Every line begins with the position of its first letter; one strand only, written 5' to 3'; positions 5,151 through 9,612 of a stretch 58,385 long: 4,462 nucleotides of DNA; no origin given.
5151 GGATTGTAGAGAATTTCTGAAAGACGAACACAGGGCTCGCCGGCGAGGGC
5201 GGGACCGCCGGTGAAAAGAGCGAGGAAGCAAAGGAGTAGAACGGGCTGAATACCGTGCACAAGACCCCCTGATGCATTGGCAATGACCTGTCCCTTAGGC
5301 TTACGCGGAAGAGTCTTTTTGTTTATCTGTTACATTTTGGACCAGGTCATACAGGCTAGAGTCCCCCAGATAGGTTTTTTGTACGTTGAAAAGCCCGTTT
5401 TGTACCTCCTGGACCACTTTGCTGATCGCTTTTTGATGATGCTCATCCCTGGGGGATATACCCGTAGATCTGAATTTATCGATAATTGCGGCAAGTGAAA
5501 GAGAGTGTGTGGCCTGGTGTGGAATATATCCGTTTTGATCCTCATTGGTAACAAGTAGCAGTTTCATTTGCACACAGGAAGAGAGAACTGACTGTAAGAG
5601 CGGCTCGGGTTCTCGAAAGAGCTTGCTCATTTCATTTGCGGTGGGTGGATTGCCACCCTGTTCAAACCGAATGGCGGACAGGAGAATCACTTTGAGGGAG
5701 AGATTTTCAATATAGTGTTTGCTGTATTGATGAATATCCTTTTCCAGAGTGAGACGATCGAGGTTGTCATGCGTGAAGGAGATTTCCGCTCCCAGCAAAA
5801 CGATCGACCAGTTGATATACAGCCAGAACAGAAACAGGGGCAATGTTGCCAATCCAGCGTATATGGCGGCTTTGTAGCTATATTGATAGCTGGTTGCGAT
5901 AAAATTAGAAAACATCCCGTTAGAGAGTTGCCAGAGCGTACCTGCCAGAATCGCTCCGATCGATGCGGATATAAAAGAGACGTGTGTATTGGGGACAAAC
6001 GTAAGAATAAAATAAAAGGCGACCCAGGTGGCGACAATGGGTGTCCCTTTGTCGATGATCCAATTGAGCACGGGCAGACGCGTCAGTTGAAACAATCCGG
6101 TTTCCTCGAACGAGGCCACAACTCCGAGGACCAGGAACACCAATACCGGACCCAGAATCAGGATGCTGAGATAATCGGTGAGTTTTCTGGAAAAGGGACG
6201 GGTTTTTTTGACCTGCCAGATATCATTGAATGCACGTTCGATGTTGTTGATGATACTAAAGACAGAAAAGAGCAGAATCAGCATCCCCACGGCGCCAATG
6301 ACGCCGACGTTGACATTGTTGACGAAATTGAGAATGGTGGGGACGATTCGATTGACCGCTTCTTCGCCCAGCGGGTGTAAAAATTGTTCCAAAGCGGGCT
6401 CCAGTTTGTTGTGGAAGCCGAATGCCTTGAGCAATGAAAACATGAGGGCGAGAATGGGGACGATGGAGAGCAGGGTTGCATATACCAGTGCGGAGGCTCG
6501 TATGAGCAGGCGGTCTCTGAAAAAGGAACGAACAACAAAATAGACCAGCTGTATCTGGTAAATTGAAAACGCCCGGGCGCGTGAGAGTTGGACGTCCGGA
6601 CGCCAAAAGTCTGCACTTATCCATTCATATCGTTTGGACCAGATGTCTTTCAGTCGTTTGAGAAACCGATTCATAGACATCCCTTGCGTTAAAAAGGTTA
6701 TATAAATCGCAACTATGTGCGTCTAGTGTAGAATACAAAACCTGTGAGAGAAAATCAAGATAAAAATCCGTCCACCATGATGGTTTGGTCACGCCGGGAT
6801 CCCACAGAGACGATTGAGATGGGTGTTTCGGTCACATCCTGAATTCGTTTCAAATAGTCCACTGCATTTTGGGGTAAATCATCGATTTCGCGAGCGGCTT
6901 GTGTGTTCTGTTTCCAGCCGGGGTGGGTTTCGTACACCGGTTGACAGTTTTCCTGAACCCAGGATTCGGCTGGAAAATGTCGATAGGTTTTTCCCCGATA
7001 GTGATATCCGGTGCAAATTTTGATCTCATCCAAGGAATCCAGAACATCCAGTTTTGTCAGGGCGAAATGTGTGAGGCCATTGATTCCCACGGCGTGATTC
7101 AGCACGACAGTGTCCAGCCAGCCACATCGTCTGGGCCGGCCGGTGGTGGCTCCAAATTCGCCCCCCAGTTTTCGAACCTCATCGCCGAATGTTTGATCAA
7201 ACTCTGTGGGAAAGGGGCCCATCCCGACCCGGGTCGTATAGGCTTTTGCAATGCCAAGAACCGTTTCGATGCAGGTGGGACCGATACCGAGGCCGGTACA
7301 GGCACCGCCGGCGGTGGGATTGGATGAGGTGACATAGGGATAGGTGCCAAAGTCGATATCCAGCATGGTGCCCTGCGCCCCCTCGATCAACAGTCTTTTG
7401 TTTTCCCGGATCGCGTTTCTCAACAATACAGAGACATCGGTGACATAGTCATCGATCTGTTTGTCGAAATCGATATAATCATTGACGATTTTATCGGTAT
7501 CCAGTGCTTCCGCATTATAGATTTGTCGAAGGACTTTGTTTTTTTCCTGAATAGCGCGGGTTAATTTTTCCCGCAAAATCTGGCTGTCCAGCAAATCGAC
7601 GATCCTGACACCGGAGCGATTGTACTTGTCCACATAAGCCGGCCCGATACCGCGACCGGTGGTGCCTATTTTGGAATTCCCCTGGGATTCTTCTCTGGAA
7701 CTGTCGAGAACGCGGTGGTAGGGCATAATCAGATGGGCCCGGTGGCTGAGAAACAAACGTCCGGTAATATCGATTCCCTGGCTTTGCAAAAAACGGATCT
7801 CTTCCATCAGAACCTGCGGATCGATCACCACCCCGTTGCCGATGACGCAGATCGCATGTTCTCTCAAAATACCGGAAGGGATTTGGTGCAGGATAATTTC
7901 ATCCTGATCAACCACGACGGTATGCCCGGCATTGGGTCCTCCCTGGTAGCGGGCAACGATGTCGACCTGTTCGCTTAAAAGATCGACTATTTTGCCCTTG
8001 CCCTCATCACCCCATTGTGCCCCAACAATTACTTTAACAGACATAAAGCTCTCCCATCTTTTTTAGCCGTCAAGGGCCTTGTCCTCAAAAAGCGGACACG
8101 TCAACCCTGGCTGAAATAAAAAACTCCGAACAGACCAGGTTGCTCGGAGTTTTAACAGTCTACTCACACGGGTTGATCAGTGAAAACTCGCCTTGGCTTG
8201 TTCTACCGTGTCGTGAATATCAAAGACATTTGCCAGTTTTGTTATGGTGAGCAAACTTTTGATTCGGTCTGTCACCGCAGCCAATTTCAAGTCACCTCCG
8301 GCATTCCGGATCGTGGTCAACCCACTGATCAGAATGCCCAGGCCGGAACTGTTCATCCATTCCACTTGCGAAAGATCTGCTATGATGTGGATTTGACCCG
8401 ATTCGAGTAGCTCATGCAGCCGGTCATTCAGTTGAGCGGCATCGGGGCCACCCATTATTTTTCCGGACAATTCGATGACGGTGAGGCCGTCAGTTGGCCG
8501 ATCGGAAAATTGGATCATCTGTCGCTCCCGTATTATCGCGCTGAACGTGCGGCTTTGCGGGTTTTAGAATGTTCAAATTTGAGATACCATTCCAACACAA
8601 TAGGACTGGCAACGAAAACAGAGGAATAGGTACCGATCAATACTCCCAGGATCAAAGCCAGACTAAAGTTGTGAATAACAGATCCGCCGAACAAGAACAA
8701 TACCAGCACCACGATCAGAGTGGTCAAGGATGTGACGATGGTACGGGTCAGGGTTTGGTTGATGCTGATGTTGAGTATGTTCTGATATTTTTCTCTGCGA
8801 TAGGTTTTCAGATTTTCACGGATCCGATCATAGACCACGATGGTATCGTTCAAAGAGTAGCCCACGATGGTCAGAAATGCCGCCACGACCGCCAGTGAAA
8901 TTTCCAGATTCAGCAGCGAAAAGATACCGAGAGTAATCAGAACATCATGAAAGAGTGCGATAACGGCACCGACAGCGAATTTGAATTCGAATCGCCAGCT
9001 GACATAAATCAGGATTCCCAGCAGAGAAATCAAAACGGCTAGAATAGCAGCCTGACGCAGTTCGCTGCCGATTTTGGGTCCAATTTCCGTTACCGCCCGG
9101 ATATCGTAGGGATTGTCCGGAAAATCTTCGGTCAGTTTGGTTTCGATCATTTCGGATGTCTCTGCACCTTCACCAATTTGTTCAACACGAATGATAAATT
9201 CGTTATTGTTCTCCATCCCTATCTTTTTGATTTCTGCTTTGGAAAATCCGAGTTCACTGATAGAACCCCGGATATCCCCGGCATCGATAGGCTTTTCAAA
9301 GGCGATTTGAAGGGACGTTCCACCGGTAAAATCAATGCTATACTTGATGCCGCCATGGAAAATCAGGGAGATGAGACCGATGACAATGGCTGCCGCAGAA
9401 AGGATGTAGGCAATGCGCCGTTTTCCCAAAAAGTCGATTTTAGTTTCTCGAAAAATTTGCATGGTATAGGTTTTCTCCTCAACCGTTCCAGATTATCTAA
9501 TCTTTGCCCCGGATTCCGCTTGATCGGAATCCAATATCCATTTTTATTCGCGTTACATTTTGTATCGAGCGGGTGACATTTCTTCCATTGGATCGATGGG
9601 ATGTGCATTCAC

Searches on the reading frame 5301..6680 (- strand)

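Call 77: search_protein_families(library=pfam, proteins=[window:5301-6680:-], max_evalue=0.00001)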
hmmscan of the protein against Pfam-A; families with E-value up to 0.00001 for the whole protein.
window:5301-6680:- (459 aa): 1 family
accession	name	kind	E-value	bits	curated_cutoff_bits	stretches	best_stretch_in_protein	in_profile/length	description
PF03631.20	Virul_fac_BrkB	-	5.2e-48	164.4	33.7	1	55-305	2-256/259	Virulence factor BrkB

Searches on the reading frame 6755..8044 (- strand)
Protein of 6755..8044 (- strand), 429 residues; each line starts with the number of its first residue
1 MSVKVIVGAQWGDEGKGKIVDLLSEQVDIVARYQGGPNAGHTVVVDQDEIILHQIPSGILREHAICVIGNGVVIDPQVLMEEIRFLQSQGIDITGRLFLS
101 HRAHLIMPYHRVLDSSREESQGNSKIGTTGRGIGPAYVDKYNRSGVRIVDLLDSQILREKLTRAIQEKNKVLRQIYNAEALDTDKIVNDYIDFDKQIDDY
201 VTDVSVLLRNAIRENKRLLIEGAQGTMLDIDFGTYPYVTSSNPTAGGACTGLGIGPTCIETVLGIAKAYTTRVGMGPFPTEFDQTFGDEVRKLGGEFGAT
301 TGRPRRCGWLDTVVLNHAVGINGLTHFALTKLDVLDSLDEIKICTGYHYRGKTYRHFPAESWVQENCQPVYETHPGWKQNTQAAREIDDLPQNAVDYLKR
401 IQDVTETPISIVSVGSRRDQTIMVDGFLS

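Call 77: search_protein_families(library=pfam, proteins=[window:6755-8044:-], max_evalue=0.00001)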
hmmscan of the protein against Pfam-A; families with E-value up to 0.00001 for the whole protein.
window:6755-8044:- (429 aa): 1 family
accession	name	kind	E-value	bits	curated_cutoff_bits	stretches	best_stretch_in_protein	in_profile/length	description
PF00709.27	Adenylsucc_synt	-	9e-188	624.6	27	1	5-422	1-416/416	Adenylosuccinate synthetase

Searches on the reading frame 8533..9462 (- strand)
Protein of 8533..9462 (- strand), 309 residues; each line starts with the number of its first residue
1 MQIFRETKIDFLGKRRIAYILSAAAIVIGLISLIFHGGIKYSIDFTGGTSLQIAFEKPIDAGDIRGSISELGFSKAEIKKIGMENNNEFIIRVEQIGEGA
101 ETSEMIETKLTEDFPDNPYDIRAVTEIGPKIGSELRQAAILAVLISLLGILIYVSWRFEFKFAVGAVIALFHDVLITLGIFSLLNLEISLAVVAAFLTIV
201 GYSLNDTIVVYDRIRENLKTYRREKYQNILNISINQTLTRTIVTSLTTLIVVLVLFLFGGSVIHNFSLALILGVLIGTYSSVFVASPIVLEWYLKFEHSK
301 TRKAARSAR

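Call 77: search_protein_families(library=pfam, proteins=[window:8533-9462:-], max_evalue=0.00001)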
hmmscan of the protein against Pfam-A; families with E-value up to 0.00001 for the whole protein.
window:8533-9462:- (309 aa): 2 families
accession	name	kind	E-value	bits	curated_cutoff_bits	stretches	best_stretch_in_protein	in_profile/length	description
PF02355.23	SecD_SecF_C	-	5.9e-71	238.2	20.5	1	119-293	13-187/189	Protein export membrane protein SecD/SecF, C-terminal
PF07549.19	Sec_GG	-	1.9e-07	30.8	20.3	1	33-58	2-27/28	SecD/SecF GG Motif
